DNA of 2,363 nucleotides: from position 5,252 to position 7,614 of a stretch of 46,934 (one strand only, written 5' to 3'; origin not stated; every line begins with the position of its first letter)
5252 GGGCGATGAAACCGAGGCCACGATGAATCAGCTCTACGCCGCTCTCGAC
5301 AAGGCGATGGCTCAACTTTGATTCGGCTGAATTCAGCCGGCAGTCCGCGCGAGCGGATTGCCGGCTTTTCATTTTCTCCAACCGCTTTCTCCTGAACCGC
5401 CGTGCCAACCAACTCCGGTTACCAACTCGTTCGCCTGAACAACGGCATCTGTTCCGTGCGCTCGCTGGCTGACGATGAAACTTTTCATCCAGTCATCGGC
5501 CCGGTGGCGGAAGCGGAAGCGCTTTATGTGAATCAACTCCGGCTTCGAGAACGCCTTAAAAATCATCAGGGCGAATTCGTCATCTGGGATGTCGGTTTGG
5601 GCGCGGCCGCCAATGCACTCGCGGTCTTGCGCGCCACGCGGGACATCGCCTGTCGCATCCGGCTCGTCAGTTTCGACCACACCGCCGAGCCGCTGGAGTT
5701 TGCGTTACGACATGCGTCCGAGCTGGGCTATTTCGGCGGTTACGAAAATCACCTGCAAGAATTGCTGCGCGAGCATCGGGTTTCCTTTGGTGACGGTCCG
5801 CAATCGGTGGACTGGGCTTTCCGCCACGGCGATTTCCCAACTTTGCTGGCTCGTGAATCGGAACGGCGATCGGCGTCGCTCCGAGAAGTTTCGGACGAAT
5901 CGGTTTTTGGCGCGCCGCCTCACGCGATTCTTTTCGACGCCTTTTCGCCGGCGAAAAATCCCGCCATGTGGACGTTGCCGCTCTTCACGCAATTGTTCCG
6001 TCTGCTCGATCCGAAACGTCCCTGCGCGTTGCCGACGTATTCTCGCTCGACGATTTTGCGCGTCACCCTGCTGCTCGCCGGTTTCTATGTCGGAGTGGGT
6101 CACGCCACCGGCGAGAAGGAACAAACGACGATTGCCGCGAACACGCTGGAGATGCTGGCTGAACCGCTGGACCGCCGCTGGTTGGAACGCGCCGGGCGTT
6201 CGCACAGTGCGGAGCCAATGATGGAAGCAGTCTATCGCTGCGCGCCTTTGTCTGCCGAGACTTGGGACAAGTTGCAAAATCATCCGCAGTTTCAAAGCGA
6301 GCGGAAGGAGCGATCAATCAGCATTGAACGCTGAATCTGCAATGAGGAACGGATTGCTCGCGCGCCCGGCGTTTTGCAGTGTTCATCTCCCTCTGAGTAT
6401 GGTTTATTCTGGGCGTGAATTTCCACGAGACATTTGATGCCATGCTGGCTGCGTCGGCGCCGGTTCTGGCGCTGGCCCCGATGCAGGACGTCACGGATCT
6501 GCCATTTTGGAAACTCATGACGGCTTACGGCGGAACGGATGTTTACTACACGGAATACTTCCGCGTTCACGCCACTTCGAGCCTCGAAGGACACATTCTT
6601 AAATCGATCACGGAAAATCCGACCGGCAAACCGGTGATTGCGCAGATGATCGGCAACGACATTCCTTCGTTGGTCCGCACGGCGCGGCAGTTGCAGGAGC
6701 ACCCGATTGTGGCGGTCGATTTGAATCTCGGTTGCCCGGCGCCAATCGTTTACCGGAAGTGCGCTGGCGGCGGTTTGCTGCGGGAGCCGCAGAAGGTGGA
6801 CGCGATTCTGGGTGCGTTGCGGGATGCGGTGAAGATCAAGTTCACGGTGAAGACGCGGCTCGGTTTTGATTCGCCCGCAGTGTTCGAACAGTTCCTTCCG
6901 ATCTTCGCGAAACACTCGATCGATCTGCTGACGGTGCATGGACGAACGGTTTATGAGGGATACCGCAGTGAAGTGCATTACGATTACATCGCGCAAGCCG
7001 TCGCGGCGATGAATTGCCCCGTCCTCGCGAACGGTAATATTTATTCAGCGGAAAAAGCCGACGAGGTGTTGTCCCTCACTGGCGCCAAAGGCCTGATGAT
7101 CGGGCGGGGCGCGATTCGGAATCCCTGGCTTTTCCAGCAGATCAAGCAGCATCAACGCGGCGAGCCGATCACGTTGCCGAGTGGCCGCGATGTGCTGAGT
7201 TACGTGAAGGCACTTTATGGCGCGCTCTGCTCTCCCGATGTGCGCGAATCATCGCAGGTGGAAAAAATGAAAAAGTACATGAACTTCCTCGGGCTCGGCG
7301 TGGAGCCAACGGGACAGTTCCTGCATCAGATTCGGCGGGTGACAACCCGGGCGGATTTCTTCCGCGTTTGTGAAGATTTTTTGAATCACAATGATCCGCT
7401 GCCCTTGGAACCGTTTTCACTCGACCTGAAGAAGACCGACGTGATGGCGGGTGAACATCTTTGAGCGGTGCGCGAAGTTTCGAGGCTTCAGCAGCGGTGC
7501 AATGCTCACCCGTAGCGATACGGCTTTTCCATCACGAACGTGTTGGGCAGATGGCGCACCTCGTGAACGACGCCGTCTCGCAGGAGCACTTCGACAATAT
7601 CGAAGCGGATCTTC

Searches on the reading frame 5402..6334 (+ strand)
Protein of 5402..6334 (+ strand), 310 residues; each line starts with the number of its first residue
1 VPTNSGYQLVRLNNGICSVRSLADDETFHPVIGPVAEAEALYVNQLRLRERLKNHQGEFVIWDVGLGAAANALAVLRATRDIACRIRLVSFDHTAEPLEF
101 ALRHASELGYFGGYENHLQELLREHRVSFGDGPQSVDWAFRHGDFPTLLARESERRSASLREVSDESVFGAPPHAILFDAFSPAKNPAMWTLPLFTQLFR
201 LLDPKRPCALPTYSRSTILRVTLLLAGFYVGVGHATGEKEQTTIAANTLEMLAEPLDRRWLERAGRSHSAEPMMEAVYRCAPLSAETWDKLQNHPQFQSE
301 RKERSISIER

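Call 17: search_protein_families(library=pfam, proteins=[window:5402-6334:+])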
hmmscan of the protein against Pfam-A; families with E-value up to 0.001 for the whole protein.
window:5402-6334:+ (310 aa): 1 family
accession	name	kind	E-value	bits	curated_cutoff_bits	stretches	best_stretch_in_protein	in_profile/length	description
PF05430.17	Methyltransf_30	-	8.9e-14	51.9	22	1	175-246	53-122/124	S-adenosyl-L-methionine-dependent methyltransferase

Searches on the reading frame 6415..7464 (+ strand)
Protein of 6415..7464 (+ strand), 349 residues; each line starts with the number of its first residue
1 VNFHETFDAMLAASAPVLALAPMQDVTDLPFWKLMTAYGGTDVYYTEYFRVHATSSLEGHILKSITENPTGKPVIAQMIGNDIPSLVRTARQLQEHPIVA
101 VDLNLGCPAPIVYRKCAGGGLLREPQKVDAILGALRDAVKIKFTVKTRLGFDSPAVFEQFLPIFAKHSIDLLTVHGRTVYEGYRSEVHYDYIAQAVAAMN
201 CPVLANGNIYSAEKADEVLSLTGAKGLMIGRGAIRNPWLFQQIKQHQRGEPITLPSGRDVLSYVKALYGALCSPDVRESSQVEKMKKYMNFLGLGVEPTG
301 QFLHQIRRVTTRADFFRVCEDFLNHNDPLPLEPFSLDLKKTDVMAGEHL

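Call 17: search_protein_families(library=pfam, proteins=[window:6415-7464:+])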
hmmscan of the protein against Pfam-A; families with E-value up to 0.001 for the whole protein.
window:6415-7464:+ (349 aa): 1 family
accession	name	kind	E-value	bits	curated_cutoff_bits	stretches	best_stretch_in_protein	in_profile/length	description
PF01207.24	Dus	-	2.3e-56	191.6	20.4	1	20-320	2-303/311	Dihydrouridine synthase (Dus)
